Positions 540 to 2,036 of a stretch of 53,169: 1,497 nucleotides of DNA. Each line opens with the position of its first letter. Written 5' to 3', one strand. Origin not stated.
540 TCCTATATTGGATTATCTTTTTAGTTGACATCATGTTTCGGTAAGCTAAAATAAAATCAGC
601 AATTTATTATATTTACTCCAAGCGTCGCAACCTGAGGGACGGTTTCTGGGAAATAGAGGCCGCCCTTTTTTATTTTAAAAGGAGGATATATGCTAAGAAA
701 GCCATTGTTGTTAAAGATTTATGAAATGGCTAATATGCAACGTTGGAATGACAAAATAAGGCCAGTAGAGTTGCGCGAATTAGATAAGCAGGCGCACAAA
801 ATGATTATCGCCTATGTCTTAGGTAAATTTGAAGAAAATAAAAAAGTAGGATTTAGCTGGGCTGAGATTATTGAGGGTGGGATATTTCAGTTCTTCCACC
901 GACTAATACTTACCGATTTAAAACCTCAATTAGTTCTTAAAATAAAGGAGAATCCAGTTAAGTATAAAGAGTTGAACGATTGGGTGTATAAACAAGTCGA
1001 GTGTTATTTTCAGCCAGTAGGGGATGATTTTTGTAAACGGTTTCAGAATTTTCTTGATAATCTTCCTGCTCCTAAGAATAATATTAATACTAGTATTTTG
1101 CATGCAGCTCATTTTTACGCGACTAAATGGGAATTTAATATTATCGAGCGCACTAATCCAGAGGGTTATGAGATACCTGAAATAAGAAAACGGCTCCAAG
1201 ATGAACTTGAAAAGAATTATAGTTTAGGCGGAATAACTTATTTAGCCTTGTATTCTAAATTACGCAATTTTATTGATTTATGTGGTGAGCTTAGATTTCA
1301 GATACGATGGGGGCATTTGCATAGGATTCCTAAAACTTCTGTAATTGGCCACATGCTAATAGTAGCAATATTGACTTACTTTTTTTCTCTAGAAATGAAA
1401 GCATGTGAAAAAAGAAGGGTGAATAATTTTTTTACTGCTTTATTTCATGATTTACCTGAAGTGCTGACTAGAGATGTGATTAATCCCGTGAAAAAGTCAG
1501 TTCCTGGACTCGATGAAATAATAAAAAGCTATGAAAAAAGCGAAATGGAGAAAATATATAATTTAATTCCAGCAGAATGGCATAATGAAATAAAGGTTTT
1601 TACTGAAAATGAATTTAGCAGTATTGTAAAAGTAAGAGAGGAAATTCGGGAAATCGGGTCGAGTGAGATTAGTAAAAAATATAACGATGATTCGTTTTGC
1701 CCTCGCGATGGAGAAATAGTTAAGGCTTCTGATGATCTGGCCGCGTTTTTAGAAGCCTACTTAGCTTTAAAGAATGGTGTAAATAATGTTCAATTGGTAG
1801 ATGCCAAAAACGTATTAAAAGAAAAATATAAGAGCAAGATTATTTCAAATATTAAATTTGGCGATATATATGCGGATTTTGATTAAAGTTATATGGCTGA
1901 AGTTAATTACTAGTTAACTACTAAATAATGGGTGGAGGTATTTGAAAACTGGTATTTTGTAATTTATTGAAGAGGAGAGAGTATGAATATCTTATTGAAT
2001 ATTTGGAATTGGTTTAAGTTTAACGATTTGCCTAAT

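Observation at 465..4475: AT-rich four-gene island (tandem-HD / TM protein / SEFIR-TIR / mini-TM) after the rrn terminator: candidate undescribed TIR-based immune module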

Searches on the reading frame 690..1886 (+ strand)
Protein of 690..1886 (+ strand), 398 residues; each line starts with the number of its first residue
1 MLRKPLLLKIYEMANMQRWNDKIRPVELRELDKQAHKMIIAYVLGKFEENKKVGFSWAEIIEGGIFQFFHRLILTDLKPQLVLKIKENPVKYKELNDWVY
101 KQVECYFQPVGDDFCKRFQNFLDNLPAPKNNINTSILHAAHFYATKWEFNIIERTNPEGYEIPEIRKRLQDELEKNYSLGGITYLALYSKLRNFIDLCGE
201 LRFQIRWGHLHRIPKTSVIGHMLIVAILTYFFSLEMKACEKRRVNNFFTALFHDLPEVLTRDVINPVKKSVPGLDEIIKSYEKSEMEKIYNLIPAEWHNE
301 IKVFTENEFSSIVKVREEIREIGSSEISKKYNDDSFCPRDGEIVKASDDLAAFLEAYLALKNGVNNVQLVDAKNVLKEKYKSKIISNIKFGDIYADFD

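Call 4: search_protein_families(library=pfam, proteins=[window:690-1886:+], max_evalue=1)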
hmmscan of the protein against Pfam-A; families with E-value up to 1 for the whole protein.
window:690-1886:+ (398 aa): 4 families
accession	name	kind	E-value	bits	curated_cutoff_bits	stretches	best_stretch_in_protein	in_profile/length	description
PF13023.12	HD_3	-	8.6e-23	81.5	22.5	1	198-369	1-157/165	HD domain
PF12917.13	YfbR-like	-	8e-18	65.2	25.9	1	194-314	2-130/182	5'-deoxynucleotidase YfbR-like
PF01966.28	HD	-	0.0092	16.7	22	1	218-293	1-82/116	HD domain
PF13102.12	Phage_int_SAM_5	-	0.1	13.4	22.3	1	94-139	31-72/98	Phage integrase SAM-like domain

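Call 5: search_protein_families(library=padloc, proteins=[window:690-1886:+], max_evalue=1)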
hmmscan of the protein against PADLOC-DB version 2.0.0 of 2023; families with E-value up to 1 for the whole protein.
window:690-1886:+ (398 aa): 1 family
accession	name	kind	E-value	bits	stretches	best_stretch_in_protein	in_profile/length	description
PDLC00806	Cyclase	-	0.0079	13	1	222-281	263-320/396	oligonucleotide-cyclase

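Call 6: search_protein_families(library=ncbifam, proteins=[window:690-1886:+], max_evalue=1)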
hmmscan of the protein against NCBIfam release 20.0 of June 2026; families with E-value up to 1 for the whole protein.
window:690-1886:+ (398 aa): 1 family
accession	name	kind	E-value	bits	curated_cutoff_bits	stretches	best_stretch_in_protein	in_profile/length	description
NF003009.0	PRK03826.1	equivalog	2.5e-09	37.1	122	1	194-307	6-122/197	5'-deoxynucleotidase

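Call 12: find_homologous_proteins(query=window:690-1886:+)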
Query window:690-1886:+ (398 aa): 5751 proteins with E <= 0.001 among 8000 candidates; the best 120 are listed.
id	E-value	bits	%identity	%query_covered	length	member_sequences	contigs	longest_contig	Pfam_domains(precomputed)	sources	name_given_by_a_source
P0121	1.9e-267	905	100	100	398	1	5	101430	PF12917.14,PF13023.13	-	-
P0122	1.2e-189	648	78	91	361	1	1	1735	PF12917.14,PF13023.13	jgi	-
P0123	7.9e-182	623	80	85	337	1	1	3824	PF12917.14,PF13023.13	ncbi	ncbi:MAG: HD domain-containing protein, partial [Candidatus Paceibacterota bacterium]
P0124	5.2e-174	597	64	100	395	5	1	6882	PF12917.14,PF13023.13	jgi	-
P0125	2.7e-172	591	63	100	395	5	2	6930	PF12917.14,PF13023.13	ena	-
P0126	6.4e-172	590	64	100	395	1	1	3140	PF12917.14,PF13023.13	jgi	-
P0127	1.4e-171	589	64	100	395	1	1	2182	PF12917.14,PF13023.13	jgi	jgi:putative hydrolase of HD superfamily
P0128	1.8e-171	589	64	100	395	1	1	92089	PF12917.14,PF13023.13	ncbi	-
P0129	2.0e-171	588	63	100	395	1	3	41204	PF12917.14,PF13023.13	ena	-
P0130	3.2e-171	588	63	100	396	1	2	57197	PF12917.14,PF13023.13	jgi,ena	jgi:putative hydrolase of HD superfamily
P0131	4.7e-171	587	63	100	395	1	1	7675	PF12917.14,PF13023.13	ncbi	-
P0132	9.3e-171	586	65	100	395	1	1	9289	PF12917.14,PF13023.13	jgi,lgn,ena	-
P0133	1.7e-170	585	64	100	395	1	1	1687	PF12917.14,PF13023.13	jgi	jgi:putative hydrolase of HD superfamily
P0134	1.7e-170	585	63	100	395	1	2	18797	PF12917.14,PF13023.13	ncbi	-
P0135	1.8e-170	585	63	100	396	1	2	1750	PF12917.14,PF13023.13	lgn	-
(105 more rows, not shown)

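Call 21: find_encoding_contigs(protein=P0123, flank=5000)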
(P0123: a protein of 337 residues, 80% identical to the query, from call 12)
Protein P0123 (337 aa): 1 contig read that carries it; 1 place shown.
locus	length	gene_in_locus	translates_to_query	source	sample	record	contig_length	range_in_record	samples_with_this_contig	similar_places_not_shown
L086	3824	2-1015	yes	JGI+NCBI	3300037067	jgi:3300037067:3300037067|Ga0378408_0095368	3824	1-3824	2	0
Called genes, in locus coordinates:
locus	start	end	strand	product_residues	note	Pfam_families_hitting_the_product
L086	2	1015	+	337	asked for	PF12917:YfbR-like, PF13023:HD_3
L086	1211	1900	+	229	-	PF10899:AbiGi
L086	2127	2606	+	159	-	-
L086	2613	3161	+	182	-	-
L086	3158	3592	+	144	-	-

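Call 22: find_encoding_contigs(protein=P0124, flank=6000)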
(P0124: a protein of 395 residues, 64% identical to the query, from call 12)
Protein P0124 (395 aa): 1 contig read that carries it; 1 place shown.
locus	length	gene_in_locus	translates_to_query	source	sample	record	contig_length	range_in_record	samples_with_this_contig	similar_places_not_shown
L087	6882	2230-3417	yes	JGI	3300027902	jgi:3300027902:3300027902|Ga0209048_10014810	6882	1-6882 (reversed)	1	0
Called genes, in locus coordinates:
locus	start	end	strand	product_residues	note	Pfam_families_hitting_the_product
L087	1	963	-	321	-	?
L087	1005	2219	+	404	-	PF13485:Peptidase_MA_2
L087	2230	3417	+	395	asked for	PF12917:YfbR-like, PF13023:HD_3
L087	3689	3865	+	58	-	PF07992:Pyr_redox_2 (weak), PF00070:Pyr_redox (weak), PF00890:FAD_binding_2, PF01134:GIDA (weak), PF01266:DAO (weak), PF12831:FAD_oxidored, PF13450:NAD_binding_8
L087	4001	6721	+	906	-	PF07992:Pyr_redox_2, PF13450:NAD_binding_8, PF00037:Fer4 (weak), PF12837:Fer4_6 (weak), PF12838:Fer4_7 (weak), PF13187:Fer4_9 (weak), PF13237:Fer4_10 (weak), PF14697:Fer4_21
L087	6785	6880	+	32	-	?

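Call 30: search_solved_structures(query=window:690-1886:+, max_evalue=1, show_alignments=2)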
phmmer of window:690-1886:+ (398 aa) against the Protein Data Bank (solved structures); distinct sequences matched with E-value up to 1: 7.
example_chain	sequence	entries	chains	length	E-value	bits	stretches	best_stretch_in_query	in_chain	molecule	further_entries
2paq_A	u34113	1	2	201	8.7e-05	24.9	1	193-300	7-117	5'-deoxynucleotidase YfbR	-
5tk6_A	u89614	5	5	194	8.7e-05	24.9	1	193-312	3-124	OxsA protein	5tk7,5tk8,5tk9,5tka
2par_A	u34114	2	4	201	0.00059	22.2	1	193-300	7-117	5'-deoxynucleotidase YfbR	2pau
1yoy_A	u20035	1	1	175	0.075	15.2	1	193-278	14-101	hypothetical protein AF1432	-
1ynb_A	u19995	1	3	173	0.11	14.7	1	193-278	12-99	hypothetical protein AF1432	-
4dvg_A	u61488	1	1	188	0.49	12.5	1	290-343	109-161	Rho-like small GTPase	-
3ref_B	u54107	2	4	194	0.49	12.5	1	290-343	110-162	Rho-like small GTPase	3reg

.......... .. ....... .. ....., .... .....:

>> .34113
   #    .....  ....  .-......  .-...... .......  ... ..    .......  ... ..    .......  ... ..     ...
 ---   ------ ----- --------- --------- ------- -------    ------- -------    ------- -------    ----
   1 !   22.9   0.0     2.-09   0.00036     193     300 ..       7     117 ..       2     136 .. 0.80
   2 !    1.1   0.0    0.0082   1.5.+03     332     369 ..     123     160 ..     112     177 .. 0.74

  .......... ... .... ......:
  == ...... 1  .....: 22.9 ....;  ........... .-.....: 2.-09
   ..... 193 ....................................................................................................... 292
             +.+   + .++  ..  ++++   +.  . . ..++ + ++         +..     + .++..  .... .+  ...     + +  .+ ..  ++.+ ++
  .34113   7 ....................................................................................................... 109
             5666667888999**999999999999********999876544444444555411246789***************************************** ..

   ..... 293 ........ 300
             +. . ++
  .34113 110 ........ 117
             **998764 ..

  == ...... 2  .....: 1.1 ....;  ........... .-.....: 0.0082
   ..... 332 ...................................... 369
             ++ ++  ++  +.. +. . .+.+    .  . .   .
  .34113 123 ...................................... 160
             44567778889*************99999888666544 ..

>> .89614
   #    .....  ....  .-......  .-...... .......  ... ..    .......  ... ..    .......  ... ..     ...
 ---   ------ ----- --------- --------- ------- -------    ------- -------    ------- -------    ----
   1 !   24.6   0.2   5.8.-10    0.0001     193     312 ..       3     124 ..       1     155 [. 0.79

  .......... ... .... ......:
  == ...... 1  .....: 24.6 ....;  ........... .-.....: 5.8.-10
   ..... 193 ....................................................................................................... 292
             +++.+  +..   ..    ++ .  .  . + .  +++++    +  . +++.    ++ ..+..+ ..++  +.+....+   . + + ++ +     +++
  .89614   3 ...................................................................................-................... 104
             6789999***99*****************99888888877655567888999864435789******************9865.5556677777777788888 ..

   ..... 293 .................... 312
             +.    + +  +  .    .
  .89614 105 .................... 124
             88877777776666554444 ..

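Call 34: find_related_loci(query=window:690-1886:+, collection=metagenome_contigs, flank=8000)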
Query window:690-1886:+ (398 aa) in metagenome_contigs; peptide patterns used: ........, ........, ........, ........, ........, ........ (x = any residue, [..] = any of these).
351 stretches matched a pattern; 57 encode a relative of the query (tblastn E <= 1e-3); 57 distinct loci.
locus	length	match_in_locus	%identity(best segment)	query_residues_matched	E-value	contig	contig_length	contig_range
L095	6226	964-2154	59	1-398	4e-170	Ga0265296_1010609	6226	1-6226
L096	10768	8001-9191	58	1-398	2e-167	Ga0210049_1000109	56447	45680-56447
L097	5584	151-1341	58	1-398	6e-170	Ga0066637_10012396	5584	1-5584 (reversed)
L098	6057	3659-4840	62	1-398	1e-168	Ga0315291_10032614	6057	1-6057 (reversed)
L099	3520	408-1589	61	1-398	5e-174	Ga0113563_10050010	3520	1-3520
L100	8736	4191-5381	59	1-398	2e-165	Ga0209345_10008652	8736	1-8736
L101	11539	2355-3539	62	1-398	3e-165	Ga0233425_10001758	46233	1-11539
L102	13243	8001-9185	61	1-398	8e-163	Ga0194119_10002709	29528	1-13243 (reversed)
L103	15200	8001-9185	61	1-398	2e-162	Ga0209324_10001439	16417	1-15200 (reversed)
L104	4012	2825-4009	61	1-398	1e-167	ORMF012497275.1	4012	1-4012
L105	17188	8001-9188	59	1-397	7e-162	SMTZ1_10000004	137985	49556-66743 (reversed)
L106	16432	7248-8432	61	1-398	9e-162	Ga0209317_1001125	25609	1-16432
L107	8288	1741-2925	60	1-398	2e-161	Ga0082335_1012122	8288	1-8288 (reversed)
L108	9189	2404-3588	59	1-398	4e-160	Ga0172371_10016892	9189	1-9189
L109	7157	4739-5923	59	1-398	2e-160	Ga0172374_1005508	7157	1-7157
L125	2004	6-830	81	124-398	1e-162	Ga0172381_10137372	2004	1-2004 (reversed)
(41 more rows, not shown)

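Call 39: search_protein_families(library=padloc, proteins=[L086:1211-1900:+, L086:2127-2606:+, L086:2613-3161:+, L086:3158-3592:+], max_evalue=0.01)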
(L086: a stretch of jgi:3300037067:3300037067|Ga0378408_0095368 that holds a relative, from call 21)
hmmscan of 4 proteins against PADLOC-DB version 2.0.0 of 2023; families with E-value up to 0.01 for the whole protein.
L086:1211-1900:+ (229 aa): 1 family
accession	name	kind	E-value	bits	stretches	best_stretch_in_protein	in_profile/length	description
PDLC02331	AbiGi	-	5.6e-32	109.1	1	4-228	12-259/260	AbiGi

L086:2127-2606:+ (159 aa): 0 families

L086:2613-3161:+ (182 aa): 0 families

L086:3158-3592:+ (144 aa): 0 families

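Call 53: predict_structure(alignment_id=A3)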
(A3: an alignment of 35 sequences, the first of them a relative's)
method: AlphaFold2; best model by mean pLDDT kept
length: 398 residues; sequences in the alignment: 35
mean_pLDDT: 83.4   pTM: 0.89
mean pLDDT of the five models: 83.4, 81.4, 80.8, 79.2, 60.7
residues with pLDDT >= 90: 157; 70-90: 189; 50-70: 30; < 50: 22
segments of 3 or more residues with pLDDT < 50: 18-25, 205-214, 263-266
pLDDT, mean of each block of 10 residues (from residue 1): 86 59 55 91 92 88 93 76 86 93 87 92 74 91 84 72 81 84 86 86 49 60 94 95 97 81 52 78 86 90 88 91 95 95 95 86 80 89 90 89
secondary structure, 60 per line:
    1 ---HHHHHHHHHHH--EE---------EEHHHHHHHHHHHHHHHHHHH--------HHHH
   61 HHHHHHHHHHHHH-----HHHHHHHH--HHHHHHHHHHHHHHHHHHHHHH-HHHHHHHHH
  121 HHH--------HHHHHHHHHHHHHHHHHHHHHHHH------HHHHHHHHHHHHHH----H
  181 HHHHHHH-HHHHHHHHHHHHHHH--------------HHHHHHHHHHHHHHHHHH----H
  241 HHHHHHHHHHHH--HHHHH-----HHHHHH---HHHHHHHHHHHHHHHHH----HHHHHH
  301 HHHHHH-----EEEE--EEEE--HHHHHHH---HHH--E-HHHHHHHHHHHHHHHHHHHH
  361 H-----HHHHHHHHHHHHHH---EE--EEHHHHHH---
elements in order: H4-14 H30-48 H57-73 H79-86 H89-110 H112-123 H132-155 H162-175 H180-187 H189-203 H218-235 H240-252 H255-259 H265-270 H274-290 H295-306 E312-315 E318-321 H324-330 H341-361 H367-380 H390-395

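Call 56: fold_search(model_id=the predicted structure, library=pdb)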
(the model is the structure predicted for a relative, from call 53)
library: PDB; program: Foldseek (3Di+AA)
matches with E <= 10: 109; with E <= 0.001: 0
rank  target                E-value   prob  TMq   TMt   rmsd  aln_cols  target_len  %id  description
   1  2pau_A                1.5e-02  1.00  0.34  0.67   4.3       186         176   13  Crystal structure of the 5'-deoxynucleotidase YfbR mutant E72A complexed with Co(2+) and dAMP (released 2008-03-04)
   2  3mzo_A                3.5e-02  1.00  0.34  0.62   3.5       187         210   19  Crystal structure of a HD-domain phosphohydrolase (lin2634) from LISTERIA INNOCUA at 1.98 A resolution (released 2010-05-26)
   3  2pau_B                4.9e-02  1.00  0.34  0.68   4.1       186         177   13  Crystal structure of the 5'-deoxynucleotidase YfbR mutant E72A complexed with Co(2+) and dAMP (released 2008-03-04)
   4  2par_A                6.7e-02  1.00  0.33  0.67   4.2       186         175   15  Crystal structure of the 5'-deoxynucleotidase YfbR mutant E72A complexed with Co(2+) and TMP (released 2008-03-04)
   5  2paq_A                6.7e-02  1.00  0.32  0.65   4.5       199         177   20  Crystal structure of the 5'-deoxynucleotidase YfbR (released 2007-04-10)
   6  2paq_B                7.0e-02  1.00  0.31  0.64   4.6       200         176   20  Crystal structure of the 5'-deoxynucleotidase YfbR (released 2007-04-10)
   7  5tk7                  9.6e-02  1.00  0.31  0.58   6.2       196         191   15  Structure of the HD-domain phosphohydrolase OxsA with Oxetanocin-A triphosphate bound (released 2016-11-16)
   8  3mzo_B                1.0e-01  1.00  0.35  0.61   4.1       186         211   16  Crystal structure of a HD-domain phosphohydrolase (lin2634) from LISTERIA INNOCUA at 1.98 A resolution (released 2010-05-26)
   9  3mzo_C                1.2e-01  1.00  0.34  0.64   4.0       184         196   15  Crystal structure of a HD-domain phosphohydrolase (lin2634) from LISTERIA INNOCUA at 1.98 A resolution (released 2010-05-26)
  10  2par_B                1.9e-01  1.00  0.33  0.66   4.6       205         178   19  Crystal structure of the 5'-deoxynucleotidase YfbR mutant E72A complexed with Co(2+) and TMP (released 2008-03-04)
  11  4av3_B                2.5e-01  0.12  0.14  0.08  25.1       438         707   11  Crystal structure of Thermotoga Maritima sodium pumping membrane integral pyrophosphatase with metal ions in active si (released 2012-08-08)
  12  4av3_A                3.6e-01  0.10  0.14  0.09  25.1       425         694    9  Crystal structure of Thermotoga Maritima sodium pumping membrane integral pyrophosphatase with metal ions in active si (released 2012-08-08)
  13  5tka                  4.7e-01  0.99  0.31  0.65   4.5       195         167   14  Structure of the HD-domain phosphohydrolase OxsA (released 2016-11-16)
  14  5lzr_B                5.1e-01  0.09  0.14  0.09  25.5       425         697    8  Crystal structure of Thermotoga maritima sodium pumping membrane integral pyrophosphatase in complex with tungstate an (released 2016-12-14)
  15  5k3h_B                7.3e-01  0.09  0.15  0.11  21.9       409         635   10  Crystals structure of Acyl-CoA oxidase-1 in Caenorhabditis elegans, Apo form-II (released 2016-08-24)
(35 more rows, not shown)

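Call 68: find_encoding_contigs(protein=P0122, flank=3000)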
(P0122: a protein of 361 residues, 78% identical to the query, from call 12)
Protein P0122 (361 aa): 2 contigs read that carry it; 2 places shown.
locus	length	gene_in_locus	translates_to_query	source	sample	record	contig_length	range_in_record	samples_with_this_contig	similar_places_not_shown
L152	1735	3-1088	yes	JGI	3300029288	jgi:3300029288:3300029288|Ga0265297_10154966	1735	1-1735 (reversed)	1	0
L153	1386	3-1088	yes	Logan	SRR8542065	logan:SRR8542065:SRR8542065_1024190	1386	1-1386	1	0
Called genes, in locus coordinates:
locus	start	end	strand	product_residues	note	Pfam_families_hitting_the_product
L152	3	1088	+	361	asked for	PF12917:YfbR-like, PF13023:HD_3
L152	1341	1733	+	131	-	?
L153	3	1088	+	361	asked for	PF12917:YfbR-like, PF13023:HD_3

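Call 69: search_protein_families(library=pfam, proteins=[L152:1341-1733:+, L086:2127-2606:+, L086:2613-3161:+, L086:3158-3592:+], max_evalue=0.01)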
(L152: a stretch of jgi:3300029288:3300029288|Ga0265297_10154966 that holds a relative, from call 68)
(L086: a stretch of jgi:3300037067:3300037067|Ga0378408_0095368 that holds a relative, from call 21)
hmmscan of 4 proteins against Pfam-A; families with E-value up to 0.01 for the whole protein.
L152:1341-1733:+ (131 aa): 1 family
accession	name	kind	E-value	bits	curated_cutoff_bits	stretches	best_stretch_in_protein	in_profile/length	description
PF24389.1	ORC-CDC6-like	-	7.7e-05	22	27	1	20-71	1-51/571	ORC-CDC6-like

L086:2127-2606:+ (159 aa): 1 family
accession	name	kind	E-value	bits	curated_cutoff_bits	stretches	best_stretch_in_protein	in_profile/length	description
PF04355.18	BamE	-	0.00011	22.4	23.2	1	67-100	10-41/71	Outer membrane protein assembly factor BamE domain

L086:2613-3161:+ (182 aa): 0 families

L086:3158-3592:+ (144 aa): 0 families
